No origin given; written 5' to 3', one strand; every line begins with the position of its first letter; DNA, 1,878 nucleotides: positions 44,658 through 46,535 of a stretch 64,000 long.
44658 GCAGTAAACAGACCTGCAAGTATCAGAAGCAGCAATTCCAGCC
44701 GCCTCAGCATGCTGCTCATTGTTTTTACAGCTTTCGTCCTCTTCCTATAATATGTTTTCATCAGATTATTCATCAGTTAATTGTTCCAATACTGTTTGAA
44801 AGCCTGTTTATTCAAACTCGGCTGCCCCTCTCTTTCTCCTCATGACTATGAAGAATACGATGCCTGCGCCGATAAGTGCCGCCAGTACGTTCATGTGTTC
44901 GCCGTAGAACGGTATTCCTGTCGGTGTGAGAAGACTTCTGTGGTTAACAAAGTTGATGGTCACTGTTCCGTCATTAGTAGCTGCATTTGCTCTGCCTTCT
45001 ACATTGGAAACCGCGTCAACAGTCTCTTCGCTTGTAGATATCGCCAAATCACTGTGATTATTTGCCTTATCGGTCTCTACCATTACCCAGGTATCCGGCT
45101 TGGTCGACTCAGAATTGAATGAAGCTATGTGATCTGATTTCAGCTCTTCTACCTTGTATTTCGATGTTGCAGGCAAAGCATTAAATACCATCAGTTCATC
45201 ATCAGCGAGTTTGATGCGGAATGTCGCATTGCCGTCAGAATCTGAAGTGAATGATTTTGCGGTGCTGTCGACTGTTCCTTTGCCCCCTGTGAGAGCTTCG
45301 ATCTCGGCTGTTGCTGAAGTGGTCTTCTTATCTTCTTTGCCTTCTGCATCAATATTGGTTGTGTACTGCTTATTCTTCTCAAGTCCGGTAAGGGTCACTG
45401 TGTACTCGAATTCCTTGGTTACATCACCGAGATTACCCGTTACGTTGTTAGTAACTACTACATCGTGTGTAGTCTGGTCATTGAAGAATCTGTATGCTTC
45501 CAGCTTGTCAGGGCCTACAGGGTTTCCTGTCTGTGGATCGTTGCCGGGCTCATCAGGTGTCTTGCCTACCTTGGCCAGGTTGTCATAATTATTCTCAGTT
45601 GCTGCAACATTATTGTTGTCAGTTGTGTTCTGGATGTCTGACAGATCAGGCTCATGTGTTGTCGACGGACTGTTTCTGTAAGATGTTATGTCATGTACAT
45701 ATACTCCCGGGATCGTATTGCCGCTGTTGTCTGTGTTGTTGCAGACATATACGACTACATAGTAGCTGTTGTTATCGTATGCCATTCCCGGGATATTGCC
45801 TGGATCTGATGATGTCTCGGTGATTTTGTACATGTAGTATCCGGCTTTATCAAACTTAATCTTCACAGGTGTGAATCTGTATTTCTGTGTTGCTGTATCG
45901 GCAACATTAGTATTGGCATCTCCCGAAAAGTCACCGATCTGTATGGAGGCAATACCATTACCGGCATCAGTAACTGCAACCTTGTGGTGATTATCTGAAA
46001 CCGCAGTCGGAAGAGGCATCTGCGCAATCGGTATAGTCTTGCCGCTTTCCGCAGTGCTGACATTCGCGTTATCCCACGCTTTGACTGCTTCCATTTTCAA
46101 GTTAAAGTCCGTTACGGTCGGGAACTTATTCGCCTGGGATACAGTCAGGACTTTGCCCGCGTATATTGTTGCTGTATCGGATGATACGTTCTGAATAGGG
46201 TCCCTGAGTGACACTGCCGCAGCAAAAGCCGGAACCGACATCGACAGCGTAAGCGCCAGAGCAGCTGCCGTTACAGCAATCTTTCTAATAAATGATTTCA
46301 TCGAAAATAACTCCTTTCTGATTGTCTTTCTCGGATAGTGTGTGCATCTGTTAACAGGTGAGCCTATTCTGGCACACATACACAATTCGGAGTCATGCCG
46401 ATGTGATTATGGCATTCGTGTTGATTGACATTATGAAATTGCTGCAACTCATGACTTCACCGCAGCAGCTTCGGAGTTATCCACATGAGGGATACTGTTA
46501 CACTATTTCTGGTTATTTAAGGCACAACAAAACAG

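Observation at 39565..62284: About 23-kb accessory surface locus: FCT-like sortase-B/SipA pilus operon, two giant adhesins and an orphan regulator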

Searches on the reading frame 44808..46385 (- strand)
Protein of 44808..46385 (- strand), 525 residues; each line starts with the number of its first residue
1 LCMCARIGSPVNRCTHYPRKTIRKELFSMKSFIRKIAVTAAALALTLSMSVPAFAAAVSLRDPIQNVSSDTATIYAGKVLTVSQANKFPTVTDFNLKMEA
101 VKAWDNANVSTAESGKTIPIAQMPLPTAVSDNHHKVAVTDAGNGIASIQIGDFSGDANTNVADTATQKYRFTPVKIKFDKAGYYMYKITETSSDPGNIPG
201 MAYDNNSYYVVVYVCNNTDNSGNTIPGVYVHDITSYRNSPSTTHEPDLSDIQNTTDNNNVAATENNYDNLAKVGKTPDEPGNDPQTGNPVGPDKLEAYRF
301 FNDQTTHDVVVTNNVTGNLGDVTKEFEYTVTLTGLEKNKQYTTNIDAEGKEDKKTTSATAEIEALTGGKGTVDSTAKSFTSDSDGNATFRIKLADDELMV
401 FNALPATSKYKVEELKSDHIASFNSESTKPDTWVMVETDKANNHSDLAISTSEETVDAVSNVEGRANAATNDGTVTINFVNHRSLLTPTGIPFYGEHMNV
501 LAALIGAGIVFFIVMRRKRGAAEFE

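Call 4: search_protein_families(library=pfam, proteins=[window:44808-46385:-], max_evalue=0.01)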
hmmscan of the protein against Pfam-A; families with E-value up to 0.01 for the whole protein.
window:44808-46385:- (525 aa): 1 family
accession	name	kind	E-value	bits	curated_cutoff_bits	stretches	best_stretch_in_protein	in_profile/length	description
PF24547.1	DUF7601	-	9e-09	36.4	27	1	308-418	2-87/116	Domain of unknown function (DUF7601)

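Call 6: search_protein_families(library=ncbifam, proteins=[window:44808-46385:-], max_evalue=0.01)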
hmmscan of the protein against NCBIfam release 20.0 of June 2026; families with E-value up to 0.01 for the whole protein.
window:44808-46385:- (525 aa): 2 families
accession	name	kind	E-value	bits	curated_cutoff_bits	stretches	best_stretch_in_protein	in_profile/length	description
TIGR03786.1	strep_pil_rpt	domain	3.4e-06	27.2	31.85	1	175-221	3-44/70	streptococcal pilin isopeptide linkage domain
NF033396.0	pilus_ancill_1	equivalog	0.00031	19.3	600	0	304-336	582-614/737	pilus ancillary protein 1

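Call 11: search_solved_structures(query=window:44808-46301:-, max_evalue=1, show_alignments=2)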
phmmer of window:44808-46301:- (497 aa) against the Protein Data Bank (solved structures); distinct sequences matched with E-value up to 1: 4.
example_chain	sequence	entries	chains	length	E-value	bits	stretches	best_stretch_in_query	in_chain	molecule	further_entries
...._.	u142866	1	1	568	7.2e-09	38.3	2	138-192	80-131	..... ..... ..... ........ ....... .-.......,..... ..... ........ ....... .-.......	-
6bbw_A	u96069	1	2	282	1.8e-05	27.1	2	263-306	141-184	Major pilin backbone protein T-antigen, T3.2.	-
6n0a_A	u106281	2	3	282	0.00017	23.8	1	138-192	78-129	Major pilin backbone protein T-antigen | T18.1 Major pilin backbone protein T-antigen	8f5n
6bbt_A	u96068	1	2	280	0.0067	18.6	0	262-306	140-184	Major pilin backbone protein T-antigen, T13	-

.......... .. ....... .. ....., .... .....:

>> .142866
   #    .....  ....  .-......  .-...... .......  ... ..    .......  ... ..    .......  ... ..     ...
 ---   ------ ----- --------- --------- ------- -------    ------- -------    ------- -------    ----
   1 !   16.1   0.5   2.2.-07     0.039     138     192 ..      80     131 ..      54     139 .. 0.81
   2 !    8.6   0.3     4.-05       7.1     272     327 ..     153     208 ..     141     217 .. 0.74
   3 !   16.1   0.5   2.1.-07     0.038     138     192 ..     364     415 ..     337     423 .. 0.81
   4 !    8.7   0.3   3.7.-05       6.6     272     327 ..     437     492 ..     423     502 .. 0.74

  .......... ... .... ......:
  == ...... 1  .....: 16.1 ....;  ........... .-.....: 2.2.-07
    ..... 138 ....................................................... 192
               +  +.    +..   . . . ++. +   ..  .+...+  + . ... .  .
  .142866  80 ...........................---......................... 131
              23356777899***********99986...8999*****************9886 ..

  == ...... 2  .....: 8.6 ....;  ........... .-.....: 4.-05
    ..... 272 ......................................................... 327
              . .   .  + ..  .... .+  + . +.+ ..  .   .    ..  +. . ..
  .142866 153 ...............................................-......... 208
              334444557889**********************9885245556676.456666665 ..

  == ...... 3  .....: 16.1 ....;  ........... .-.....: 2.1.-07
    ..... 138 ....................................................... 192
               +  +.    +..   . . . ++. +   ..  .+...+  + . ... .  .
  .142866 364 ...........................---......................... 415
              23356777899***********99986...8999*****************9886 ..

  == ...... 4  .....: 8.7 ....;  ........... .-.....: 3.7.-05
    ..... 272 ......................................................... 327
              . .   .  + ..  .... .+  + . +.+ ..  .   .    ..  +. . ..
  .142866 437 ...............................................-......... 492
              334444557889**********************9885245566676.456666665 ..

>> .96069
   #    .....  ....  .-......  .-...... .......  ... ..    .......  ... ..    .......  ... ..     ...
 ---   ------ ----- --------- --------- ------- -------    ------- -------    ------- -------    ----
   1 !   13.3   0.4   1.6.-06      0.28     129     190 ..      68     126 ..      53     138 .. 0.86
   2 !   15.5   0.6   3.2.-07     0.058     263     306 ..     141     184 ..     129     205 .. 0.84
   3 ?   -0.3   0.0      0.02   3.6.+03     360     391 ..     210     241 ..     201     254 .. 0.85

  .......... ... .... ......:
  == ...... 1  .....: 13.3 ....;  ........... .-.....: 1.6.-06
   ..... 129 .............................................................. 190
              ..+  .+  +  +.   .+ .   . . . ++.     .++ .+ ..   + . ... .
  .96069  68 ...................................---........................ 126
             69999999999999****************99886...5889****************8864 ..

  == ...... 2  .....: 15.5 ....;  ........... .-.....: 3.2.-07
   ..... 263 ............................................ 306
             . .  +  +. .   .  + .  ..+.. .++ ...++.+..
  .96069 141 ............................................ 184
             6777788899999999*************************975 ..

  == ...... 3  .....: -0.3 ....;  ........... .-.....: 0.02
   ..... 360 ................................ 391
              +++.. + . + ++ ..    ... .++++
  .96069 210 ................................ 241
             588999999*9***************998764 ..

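Call 14: find_homologous_proteins(query=window:44808-46301:-, max_evalue=0.001)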
Query window:44808-46301:- (497 aa): 101 proteins with E <= 0.001 among 8000 candidates.
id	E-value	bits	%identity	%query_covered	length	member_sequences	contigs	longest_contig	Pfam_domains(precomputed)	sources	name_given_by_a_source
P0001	0.0e+0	1075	99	100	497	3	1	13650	PF24547.2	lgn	-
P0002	3.3e-254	862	81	99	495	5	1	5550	PF24547.2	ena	-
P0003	1.1e-249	847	79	94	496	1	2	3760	PF24547.2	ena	-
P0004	1.5e-227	774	73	98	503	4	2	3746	PF24547.2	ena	-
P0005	2.7e-226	770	74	98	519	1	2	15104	PF24547.2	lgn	-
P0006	1.2e-222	758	71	99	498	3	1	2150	PF24547.2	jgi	jgi:hypothetical protein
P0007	6.6e-222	755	72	95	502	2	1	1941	PF24547.2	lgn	-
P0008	3.5e-215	733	68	100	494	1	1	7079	PF24547.2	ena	-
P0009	5.3e-214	729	71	94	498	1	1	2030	PF24547.2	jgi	jgi:hypothetical protein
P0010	1.3e-210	718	69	99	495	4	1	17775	PF24547.2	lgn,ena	-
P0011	1.4e-210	718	69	99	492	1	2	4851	PF24547.2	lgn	-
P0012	6.2e-205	699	68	95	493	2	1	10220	PF24547.2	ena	-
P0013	1.1e-191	656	66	91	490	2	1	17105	PF24547.2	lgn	-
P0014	5.4e-189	647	63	97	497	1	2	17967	PF24547.2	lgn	-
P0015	4.0e-172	591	58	99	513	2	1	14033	PF24547.2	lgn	-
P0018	3.2e-163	562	57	92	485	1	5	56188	PF24547.2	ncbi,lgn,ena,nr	ncbi:MAG: hypothetical protein IJH75_01545 [Mogibacterium sp.]|nr:hypothetical protein [Mogibacteriu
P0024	2.5e-160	553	60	86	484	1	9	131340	PF12892.14,PF24547.2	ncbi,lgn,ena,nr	ncbi:MAG: hypothetical protein IJH43_07115 [Mogibacterium sp.]|nr:hypothetical protein [Mogibacteriu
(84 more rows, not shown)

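Call 15: find_encoding_contigs(protein=P0001, flank=10000, max_places=3)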
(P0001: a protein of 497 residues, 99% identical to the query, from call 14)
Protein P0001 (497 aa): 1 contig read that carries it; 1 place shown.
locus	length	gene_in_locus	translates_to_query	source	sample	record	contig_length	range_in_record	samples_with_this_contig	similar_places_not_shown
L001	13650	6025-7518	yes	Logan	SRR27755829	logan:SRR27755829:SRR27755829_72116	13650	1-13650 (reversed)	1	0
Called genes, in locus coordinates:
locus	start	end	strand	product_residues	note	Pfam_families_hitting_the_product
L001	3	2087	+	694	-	?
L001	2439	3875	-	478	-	PF01610:DDE_Tnp_ISL3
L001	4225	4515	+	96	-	-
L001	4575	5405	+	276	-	PF13276:HTH_21, PF00665:rve, PF13683:rve_3 (weak), PF13333:rve_2 (weak)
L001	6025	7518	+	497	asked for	PF24547:DUF7601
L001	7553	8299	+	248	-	-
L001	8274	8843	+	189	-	PF10502:Peptidase_S26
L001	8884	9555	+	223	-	PF12892:FctA (weak)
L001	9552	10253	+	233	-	-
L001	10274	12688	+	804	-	PF24547:DUF7601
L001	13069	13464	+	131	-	PF04297:UPF0122, PF04545:Sigma70_r4, PF08281:Sigma70_r4_2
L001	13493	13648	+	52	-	?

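Call 16: find_encoding_contigs(protein=P0024, flank=10000, max_places=3)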
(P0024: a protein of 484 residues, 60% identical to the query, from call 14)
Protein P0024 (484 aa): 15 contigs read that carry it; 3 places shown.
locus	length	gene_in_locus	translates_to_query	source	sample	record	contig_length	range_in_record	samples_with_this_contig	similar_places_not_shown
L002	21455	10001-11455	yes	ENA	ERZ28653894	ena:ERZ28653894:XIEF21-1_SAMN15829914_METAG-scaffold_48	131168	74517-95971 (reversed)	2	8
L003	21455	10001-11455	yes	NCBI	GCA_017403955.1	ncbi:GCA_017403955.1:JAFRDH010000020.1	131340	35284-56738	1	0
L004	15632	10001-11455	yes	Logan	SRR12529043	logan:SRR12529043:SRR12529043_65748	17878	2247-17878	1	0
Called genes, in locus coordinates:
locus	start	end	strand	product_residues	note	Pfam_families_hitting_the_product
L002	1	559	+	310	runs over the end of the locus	-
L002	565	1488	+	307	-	PF00437:T2SSE, PF27713:UCP018868 (weak)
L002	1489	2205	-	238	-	PF13408:Zn_ribbon_recom (weak)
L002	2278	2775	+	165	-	-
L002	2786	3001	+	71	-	-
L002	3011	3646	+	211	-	-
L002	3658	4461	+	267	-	-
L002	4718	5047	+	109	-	-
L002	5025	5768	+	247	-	-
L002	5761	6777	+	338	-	PF00482:T2SSF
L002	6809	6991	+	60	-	PF16982:Flp1_like (weak)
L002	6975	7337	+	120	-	-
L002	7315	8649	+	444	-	PF18960:DUF5702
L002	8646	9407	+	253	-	-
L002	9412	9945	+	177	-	PF19909:DUF6382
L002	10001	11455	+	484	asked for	PF12892:FctA (weak), PF24547:DUF7601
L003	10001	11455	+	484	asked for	PF12892:FctA (weak), PF24547:DUF7601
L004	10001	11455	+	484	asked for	PF12892:FctA (weak), PF24547:DUF7601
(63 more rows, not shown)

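Call 17: find_encoding_contigs(protein=P0018, flank=10000, max_places=3)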
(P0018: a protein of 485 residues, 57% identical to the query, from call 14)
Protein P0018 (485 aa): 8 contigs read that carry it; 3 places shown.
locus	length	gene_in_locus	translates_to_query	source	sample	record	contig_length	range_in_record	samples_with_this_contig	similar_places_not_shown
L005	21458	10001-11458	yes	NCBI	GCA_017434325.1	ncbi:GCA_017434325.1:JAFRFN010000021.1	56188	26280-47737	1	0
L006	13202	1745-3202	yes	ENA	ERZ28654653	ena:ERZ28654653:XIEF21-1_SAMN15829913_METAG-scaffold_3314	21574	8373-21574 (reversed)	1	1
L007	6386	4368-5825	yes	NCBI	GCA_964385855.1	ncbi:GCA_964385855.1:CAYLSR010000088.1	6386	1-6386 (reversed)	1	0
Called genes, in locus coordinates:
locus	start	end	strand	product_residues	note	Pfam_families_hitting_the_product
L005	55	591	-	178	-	PF07456:Hpre_diP_synt_I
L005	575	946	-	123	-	PF07009:NusG_II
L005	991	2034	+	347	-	PF02424:ApbE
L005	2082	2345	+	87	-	PF02604:PhdYeFM_antitox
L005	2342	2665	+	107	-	PF05016:ParE_toxin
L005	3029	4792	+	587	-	PF01391:Collagen (weak)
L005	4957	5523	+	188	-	-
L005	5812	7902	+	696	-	-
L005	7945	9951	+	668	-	PF17802:SpaA (faint), PF18202:TQ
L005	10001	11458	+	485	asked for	PF24547:DUF7601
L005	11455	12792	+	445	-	-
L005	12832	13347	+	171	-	PF24547:DUF7601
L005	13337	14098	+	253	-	PF04203:Sortase (weak)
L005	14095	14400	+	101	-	-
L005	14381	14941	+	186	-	PF10502:Peptidase_S26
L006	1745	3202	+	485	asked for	PF24547:DUF7601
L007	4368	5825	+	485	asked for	PF24547:DUF7601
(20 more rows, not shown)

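Call 33: predict_structure(alignment_id=A1)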
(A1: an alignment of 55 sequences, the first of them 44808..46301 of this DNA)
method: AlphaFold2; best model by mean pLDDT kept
length: 497 residues; sequences in the alignment: 55
mean_pLDDT: 89.0   pTM: 0.80
mean pLDDT of the five models: 89.0, 87.8, 86.8, 86.4, 85.6
residues with pLDDT >= 90: 355; 70-90: 90; 50-70: 41; < 50: 11
segments of 3 or more residues with pLDDT < 50: 23-28, 462-464
pLDDT, mean of each block of 10 residues (from residue 1): 70 68 51 91 97 95 97 89 80 97 97 97 95 95 97 95 95 93 95 94 95 84 65 86 92 94 91 94 95 92 97 96 95 97 97 98 98 95 97 96 91 94 92 72 92 80 50 80 88 64
secondary structure, 60 per line:
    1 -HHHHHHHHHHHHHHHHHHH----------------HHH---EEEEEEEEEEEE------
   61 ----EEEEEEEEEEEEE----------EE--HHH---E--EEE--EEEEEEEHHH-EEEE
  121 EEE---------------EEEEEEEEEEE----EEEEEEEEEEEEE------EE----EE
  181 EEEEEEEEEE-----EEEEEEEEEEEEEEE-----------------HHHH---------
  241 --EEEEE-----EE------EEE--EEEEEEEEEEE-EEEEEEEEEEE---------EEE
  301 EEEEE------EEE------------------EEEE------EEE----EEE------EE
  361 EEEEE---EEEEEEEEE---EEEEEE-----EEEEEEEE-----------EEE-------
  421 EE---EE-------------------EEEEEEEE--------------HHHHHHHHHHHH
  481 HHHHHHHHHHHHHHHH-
elements in order: H2-20 E43-54 E65-77 E101-103 E106-112 E117-123 E139-149 E154-166 E179-190 E196-210 H228-231 E243-247 E261-263 E266-276 E278-288 E298-305 E312-314 E333-336 E343-345 E350-352 E359-365 E369-377 E381-386 E392-399 E411-413 E447-454 H469-496
